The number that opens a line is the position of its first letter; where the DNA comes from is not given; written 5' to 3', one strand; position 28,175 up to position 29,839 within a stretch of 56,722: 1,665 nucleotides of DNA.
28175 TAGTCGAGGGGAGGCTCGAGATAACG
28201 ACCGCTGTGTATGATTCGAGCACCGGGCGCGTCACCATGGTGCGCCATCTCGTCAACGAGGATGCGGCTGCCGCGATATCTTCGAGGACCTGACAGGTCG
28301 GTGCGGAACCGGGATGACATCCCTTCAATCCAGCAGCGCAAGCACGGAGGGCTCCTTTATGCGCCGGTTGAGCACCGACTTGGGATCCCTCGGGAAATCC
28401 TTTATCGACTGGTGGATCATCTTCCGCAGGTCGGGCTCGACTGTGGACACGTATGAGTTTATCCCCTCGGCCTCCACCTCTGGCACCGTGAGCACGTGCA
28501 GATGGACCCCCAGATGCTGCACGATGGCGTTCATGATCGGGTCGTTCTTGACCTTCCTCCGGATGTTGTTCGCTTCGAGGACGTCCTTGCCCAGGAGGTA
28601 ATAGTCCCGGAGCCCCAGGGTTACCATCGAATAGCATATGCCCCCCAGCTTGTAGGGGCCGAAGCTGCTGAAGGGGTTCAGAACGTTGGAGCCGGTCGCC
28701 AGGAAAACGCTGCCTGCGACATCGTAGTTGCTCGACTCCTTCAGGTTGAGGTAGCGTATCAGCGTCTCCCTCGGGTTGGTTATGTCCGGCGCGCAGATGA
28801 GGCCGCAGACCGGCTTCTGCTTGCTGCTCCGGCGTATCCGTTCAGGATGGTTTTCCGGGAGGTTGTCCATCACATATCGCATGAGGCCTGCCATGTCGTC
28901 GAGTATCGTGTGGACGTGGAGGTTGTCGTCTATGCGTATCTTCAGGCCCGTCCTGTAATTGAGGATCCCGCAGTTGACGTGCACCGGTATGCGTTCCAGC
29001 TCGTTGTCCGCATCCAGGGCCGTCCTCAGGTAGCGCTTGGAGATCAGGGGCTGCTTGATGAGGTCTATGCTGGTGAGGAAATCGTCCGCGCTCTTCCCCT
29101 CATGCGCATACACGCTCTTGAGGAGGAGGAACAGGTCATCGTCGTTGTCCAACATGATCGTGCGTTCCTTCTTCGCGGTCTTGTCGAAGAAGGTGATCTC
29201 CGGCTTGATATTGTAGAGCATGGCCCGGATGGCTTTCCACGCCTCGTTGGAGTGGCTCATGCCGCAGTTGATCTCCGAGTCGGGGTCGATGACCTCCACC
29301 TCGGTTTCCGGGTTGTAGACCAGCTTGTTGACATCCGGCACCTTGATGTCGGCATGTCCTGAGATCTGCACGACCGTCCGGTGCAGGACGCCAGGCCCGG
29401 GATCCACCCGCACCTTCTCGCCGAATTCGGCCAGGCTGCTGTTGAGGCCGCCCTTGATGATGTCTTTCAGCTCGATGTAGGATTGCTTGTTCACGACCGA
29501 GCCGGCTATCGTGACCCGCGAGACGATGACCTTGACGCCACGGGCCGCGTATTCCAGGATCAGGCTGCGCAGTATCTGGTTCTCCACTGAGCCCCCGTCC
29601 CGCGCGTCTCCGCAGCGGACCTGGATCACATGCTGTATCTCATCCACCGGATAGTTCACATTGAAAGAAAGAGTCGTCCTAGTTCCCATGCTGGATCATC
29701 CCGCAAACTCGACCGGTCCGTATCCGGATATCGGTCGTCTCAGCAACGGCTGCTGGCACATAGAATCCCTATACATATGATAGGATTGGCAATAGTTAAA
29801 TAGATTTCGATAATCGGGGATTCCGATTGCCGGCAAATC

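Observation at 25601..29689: Three divergent paralogues built as an active beta-CA domain plus a degenerate beta-CA domain (CsoSCA-like pseudo-dimer)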

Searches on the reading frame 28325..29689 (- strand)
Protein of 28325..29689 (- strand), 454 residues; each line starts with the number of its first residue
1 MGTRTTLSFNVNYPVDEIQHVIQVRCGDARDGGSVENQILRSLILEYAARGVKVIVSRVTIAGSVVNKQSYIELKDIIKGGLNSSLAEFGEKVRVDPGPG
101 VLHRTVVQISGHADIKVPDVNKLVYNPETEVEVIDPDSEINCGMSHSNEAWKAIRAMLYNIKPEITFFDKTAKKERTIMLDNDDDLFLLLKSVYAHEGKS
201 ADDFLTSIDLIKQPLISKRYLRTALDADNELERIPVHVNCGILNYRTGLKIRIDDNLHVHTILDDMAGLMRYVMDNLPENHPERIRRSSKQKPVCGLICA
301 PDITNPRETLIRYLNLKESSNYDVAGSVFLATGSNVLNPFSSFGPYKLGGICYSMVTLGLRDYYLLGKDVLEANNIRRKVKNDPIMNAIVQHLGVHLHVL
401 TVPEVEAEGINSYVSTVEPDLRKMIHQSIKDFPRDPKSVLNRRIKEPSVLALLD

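Call 3: search_protein_families(library=pfam, proteins=[window:28325-29689:-], max_evalue=10)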
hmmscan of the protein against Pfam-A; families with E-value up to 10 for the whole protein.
window:28325-29689:- (454 aa): 0 families

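Call 4: search_protein_families(library=ncbifam, proteins=[window:28325-29689:-], max_evalue=10)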
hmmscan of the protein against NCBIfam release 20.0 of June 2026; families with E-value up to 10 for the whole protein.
window:28325-29689:- (454 aa): 0 families

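Call 11: find_homologous_proteins(query=window:28325-29689:-, max_evalue=0.001)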
Query window:28325-29689:- (454 aa): 14 proteins with E <= 0.001 among 6821 candidates.
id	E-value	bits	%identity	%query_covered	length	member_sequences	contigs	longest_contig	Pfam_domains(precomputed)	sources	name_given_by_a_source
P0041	0.0e+0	1018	100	100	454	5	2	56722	-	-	-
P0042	5.6e-247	838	80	100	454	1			-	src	-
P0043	2.2e-173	596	58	100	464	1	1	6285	-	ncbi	-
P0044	1.2e-166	573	92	58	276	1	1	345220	-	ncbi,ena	-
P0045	2.0e-165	569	57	99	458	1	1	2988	-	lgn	-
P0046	1.9e-164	566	55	100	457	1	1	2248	-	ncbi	-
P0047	3.6e-162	559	55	100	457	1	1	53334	-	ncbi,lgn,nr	ncbi:hypothetical protein HY988_06945 [Candidatus Micrarchaeota archaeon]|nr:hypothetical protein [C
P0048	1.9e-142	494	51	98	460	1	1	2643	-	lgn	-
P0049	1.1e-129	451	47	99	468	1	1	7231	-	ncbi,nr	ncbi:hypothetical protein HZC07_00590 [Candidatus Micrarchaeota archaeon]|nr:hypothetical protein [C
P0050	4.4e-125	436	47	94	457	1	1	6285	-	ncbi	-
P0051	1.6e-113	398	43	97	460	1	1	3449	-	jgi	-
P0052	8.8e-94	333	39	99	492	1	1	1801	-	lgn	-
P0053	1.4e-90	323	55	58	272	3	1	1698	-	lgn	-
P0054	9.1e-45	172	33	91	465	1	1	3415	-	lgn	-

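Call 28: predict_structure(alignment_id=A3)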
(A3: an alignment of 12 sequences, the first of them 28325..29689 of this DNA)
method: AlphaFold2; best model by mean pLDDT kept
length: 454 residues; sequences in the alignment: 12
mean_pLDDT: 88.6   pTM: 0.87
mean pLDDT of the five models: 88.6, 88.1, 87.8, 87.8, 86.1
residues with pLDDT >= 90: 262; 70-90: 165; 50-70: 27; < 50: 0
segments of 3 or more residues with pLDDT < 50: none
pLDDT, mean of each block of 10 residues (from residue 1): 64 90 80 80 94 90 88 92 92 90 95 90 88 88 88 95 95 95 96 93 93 95 94 91 88 80 92 87 77 86 83 85 72 88 90 90 95 96 96 97 90 72 89 90 92 81
secondary structure, 60 per line:
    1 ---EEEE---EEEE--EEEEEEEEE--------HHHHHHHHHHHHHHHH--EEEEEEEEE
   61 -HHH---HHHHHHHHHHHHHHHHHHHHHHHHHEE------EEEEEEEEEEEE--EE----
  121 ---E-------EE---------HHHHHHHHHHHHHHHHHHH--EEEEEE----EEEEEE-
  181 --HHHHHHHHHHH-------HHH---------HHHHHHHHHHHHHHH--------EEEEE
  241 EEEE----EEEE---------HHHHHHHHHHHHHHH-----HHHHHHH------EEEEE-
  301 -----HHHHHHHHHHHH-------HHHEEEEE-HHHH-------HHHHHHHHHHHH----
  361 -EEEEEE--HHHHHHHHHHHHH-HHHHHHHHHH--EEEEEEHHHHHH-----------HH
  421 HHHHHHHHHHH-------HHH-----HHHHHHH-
elements in order: E4-7 E11-14 E17-25 H34-49 E52-60 H68-92 E101-112 H143-161 E164-169 E174-179 H183-193 H213-227 E236-244 E249-252 H262-276 H282-288 E295-299 H306-317 E328-332 H334-337 H345-356 E362-367 H370-382 H384-393 E396-401 H402-407 H419-431 H447-453

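Call 31: fold_search(model_id=the predicted structure, library=pdb)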
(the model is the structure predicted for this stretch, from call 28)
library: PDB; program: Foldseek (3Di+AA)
matches with E <= 10: 1118; with E <= 0.001: 1
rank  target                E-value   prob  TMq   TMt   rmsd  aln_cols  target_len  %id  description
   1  1ddz_A                9.1e-04  0.99  0.35  0.33  14.2       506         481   11  X-RAY STRUCTURE OF A BETA-CARBONIC ANHYDRASE FROM THE RED ALGA, PORPHYRIDIUM PURPUREUM R-1 (released 2000-03-08)
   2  3vue                  5.9e-03  0.09  0.12  0.12  23.6       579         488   10  Crystal Structure of Rice Granule bound Starch Synthase I Catalytic Domain (released 2012-09-05)
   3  6gwu_B                1.2e-02  0.97  0.22  0.44  11.1       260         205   14  Carbonic anhydrase CaNce103p from Candida albicans (released 2018-11-07)
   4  8kab_h                1.5e-02  0.16  0.18  0.18  21.9       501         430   11  Mycobacterium smegmatis 50S ribosomal subunit-HflX complex (released 2024-07-31)
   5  2x1l_C                2.4e-02  0.07  0.11  0.11  21.5       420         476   11  Crystal structure of Mycobacterium smegmatis methionyl-tRNA synthetase in complex with methionine and adenosine (released 2010-07-28)
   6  6gwu_A                3.1e-02  0.84  0.21  0.41  11.7       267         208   15  Carbonic anhydrase CaNce103p from Candida albicans (released 2018-11-07)
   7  3k09_D                3.1e-02  0.10  0.15  0.14  25.5       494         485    9  Crystal structure of the phosphorylation-site mutant S431D of the KaiC circadian clock protein (released 2010-03-31)
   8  6gwu_C                3.4e-02  0.84  0.20  0.39  11.2       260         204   15  Carbonic anhydrase CaNce103p from Candida albicans (released 2018-11-07)
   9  6lai_A                3.4e-02  0.77  0.18  0.42  15.9       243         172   14  The structural basis of the beta-carbonic anhydrase CafD (E54A mutant) of the filamentous fungus Aspergillus fumigatus (released 2019-11-27)
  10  2x1l_B                3.6e-02  0.08  0.11  0.11  19.1       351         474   11  Crystal structure of Mycobacterium smegmatis methionyl-tRNA synthetase in complex with methionine and adenosine (released 2010-07-28)
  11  8uua_v                4.5e-02  0.07  0.13  0.14  20.4       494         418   10  Cryo-EM structure of the Listeria innocua 50S ribosomal subunit in complex with HflXr (structure III) (released 2024-02-28)
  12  5usf_A                4.5e-02  0.06  0.13  0.09  27.9       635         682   10  Leishmania donovani tyrosyl-tRNA synthetase in complex with nanobody and inhibitor (released 2017-05-17)
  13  8vk0_4                5.1e-02  0.08  0.13  0.14  21.9       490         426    9  Structure of Mycobacterium smegmatis 50S ribosomal subunit bound to HflX:50S-HflX-A (released 2025-02-19)
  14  7wpl                  6.4e-02  0.04  0.10  0.09  22.2       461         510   11  Methionyl-tRNA synthetase from Staphylococcus aureus complexed with ATP (released 2022-04-27)
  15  6jqe_A                7.6e-02  0.63  0.18  0.41  14.2       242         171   15  The structural basis of the beta-carbonic anhydrases CafD (wild type) of the filamentous fungus Aspergillus fumigatus (released 2019-08-14)
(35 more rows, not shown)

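Call 32: find_encoding_contigs(protein=P0047, flank=10000, max_places=3)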
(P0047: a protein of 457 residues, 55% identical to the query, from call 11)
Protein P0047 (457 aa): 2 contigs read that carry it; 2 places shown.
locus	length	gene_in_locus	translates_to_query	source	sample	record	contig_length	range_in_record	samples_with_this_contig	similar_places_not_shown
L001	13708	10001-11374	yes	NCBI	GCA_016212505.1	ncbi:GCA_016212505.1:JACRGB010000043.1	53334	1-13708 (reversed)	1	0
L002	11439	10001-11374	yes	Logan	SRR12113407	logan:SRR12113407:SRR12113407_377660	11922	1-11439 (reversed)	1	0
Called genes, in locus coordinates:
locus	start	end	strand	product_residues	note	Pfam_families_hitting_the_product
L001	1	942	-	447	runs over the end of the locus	-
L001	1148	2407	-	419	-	PF00484:Pro_CA (weak)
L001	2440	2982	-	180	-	PF01058:Oxidored_q6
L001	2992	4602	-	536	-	PF00374:NiFeSe_Hases (faint), PF00346:Complex1_49kDa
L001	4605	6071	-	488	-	PF00662:Proton_antipo_N (weak), PF00361:Proton_antipo_M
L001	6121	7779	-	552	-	PF00146:NADHdh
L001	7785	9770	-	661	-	PF00662:Proton_antipo_N (weak), PF00361:Proton_antipo_M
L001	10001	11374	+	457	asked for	-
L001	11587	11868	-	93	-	PF01934:HepT-like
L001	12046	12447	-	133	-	PF01909:NTP_transf_2, PF18765:Polbeta, PF22600:MTPAP-like_central (weak)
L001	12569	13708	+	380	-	PF00226:DnaJ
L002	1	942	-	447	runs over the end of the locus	-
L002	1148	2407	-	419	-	PF00484:Pro_CA (weak)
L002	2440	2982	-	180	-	PF01058:Oxidored_q6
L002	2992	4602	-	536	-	PF00374:NiFeSe_Hases (faint), PF00346:Complex1_49kDa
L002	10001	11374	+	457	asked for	-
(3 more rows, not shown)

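Call 50: find_related_loci(query=A3, collection=genome_contigs, flank=10000)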
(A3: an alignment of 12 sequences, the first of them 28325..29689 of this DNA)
Query A3 (454 aa) in genome_contigs; peptide patterns used: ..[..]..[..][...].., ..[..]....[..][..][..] (x = any residue, [..] = any of these).
35 stretches matched a pattern; 4 encode a relative of the query (tblastn E <= 1e-3); 4 distinct loci.
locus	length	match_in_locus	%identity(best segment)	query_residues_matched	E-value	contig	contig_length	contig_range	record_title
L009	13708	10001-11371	55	1-454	2e-170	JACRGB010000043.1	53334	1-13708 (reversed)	MAG: Candidatus Micrarchaeota archaeon isolate NC_groundwater_1740_Pr3_B-0.1um_41_29 SR-2_scaffold_141_3223389, whole ge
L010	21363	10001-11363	92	1-454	0e+0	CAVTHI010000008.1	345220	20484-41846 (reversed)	MAG: uncultured archaeon isolate MFD05942.bin.2.360 genome assembly, contig: contig_59376, whole genome shotgun sequence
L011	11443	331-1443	28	14-397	6e-35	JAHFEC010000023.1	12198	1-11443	MAG: Candidatus Micrarchaeota archaeon isolate nzgw26 NODE_5246_length_12199_cov_2.508445, whole genome shotgun sequence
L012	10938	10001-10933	28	14-338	5e-24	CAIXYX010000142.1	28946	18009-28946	uncultured Candidatus Micrarchaeota archaeon isolate A14_bin-2075 genome assembly, contig: bin-2075:142/146, whole genom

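Call 52: search_solved_structures(query=A3, max_evalue=10, show_alignments=3)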
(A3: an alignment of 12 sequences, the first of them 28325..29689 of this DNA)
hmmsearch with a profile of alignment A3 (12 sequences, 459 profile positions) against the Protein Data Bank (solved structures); distinct sequences matched with E-value up to 10: 0.

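Call 57: find_encoding_contigs(protein=P0043, flank=10000, max_places=2)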
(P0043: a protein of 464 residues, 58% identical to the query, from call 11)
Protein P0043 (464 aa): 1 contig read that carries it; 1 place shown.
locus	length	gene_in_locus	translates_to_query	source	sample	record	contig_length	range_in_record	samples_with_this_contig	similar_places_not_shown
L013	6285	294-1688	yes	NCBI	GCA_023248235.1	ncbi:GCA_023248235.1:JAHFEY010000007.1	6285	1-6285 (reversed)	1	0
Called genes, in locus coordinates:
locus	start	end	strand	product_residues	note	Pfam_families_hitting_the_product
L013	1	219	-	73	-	?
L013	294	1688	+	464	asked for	-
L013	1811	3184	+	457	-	-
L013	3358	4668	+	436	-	PF04326:SLFN_AlbA_2, PF13749:HATPase_c_4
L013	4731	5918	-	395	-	PF01637:ATPase_2, PF13191:AAA_16, PF13401:AAA_22, PF24883:NPHP3_N (faint), PF13173:AAA_14 (weak), PF22606:Cdc6-ORC-like_ATPase_lid (weak), PF22703:Cdc6_lid, PF09079:WHD_Cdc6, +1 more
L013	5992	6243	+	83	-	PF05239:PRC (weak)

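Call 58: find_encoding_contigs(protein=P0049, flank=10000, max_places=2)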
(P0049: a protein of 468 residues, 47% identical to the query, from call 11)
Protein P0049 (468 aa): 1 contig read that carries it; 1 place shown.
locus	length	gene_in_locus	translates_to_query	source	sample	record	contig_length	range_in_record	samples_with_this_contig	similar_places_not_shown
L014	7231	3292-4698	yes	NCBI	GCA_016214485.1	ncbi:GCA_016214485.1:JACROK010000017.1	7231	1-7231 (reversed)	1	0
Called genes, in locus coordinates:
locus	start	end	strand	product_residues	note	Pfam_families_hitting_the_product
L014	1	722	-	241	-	?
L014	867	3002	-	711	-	PF13385:Laminin_G_3, PF13360:PQQ_2 (faint), PF13570:Beta-prop_ACSF4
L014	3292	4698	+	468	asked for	-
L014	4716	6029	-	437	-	PF00999:Na_H_Exchanger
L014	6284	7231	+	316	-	?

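Call 61: search_protein_representatives(alignment_id=A3)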
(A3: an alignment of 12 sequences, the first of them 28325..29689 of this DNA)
Query: 12 sequences, 459 profile positions. Proteins with E-value up to 0.001 (for the whole library): 93; up to 1e-10: 77; up to 1e-30: 49. The best 93 are listed.
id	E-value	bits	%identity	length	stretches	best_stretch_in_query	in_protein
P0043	4.6e-221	750.7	-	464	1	1-457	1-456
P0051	4.7e-197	671.6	-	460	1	1-457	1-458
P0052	2.1e-185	633.2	-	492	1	3-457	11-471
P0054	6.9e-138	476.5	-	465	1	5-455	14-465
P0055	3.2e-113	395.2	-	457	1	15-448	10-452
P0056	1.2e-111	390.0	-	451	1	10-455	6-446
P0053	1.8e-106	373.0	-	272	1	188-456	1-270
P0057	5.0e-99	348.4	-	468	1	8-454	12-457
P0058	4.4e-90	318.9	-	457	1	10-438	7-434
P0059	5.6e-89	315.3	-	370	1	106-453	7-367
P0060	1.6e-86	307.2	-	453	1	17-445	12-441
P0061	1.2e-85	304.3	-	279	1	181-457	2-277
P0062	7.8e-85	301.6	-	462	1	11-449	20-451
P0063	1.2e-84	301.1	-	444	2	184-451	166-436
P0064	2.9e-83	296.4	-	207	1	253-457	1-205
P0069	1.5e-58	215.0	-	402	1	14-411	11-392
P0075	2.8e-52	194.3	-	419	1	11-400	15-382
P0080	5.1e-49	183.5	-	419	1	18-400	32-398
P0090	2.3e-45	171.5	-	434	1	15-405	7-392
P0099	1.6e-30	122.6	-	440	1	16-403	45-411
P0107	5.7e-26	107.6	-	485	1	13-399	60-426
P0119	1.2e-14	70.3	-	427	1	17-397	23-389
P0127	2.3e-10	56.1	-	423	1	10-404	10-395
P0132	2.3e-07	46.3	-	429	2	14-257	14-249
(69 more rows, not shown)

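Call 63: search_protein_families(library=pfam, alignment_id=A5, max_evalue=0.01)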
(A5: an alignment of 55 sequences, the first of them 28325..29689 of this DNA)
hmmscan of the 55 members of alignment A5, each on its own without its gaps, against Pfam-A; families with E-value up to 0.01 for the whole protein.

A. member 1, window:28325-29689:- (454 aa): 0 families

B. families by the number of members that match (of 55 scanned): 3 families
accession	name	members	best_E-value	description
PF03339.19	Pox_L3_FP4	1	0.0031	Poxvirus L3/FP4 protein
PF05363.17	Herpes_US12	1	0.0047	Herpesvirus US12 family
PF10518.14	TAT_signal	1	0.0056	TAT (twin-arginine translocation) pathway signal sequence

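Call 64: list_cluster_members(proteins=[P0055, P0069, P0075, P0080, P0090, P0099, P0107, P0119, P0127, P0132])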
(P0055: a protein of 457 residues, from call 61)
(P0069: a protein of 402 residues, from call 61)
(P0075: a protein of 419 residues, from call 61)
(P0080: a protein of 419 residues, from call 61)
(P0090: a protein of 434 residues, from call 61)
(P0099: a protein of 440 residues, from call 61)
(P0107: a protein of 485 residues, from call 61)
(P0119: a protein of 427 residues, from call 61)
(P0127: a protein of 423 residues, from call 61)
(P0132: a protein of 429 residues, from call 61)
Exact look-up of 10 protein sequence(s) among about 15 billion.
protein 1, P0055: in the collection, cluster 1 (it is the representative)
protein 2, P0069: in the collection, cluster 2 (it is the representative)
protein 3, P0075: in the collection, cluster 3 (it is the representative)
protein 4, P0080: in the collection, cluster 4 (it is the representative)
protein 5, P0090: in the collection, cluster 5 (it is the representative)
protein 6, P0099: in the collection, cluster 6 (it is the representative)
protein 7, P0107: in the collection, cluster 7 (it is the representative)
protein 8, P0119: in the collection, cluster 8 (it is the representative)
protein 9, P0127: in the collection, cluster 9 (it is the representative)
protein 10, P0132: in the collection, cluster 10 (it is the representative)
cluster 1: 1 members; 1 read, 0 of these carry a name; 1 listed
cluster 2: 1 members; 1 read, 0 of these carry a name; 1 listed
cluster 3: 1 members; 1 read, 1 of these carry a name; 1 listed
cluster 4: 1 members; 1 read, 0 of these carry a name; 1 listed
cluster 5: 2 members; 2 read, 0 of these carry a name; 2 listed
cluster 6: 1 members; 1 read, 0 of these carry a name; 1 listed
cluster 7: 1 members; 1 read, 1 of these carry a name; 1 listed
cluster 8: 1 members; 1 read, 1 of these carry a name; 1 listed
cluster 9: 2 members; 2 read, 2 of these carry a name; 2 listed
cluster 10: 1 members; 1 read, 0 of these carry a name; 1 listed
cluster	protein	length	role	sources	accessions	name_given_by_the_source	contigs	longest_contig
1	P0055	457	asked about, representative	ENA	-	-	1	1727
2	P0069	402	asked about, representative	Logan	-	-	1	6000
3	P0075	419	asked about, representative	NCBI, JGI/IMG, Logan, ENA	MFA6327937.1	MAG: hypothetical protein WCY41_00660 [Candidatus Micrarchaeia archaeon]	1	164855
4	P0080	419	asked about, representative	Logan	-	-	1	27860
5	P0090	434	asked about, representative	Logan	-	-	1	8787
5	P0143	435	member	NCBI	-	-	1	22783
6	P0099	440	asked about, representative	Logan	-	-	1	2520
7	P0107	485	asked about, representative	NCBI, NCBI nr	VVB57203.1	Uncharacterised protein [uncultured archaeon]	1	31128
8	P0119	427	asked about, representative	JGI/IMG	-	hypothetical protein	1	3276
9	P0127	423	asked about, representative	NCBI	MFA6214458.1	MAG: hypothetical protein WC717_04245 [Candidatus Micrarchaeia archaeon]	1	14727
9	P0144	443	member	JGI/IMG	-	hypothetical protein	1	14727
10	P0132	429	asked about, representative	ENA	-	-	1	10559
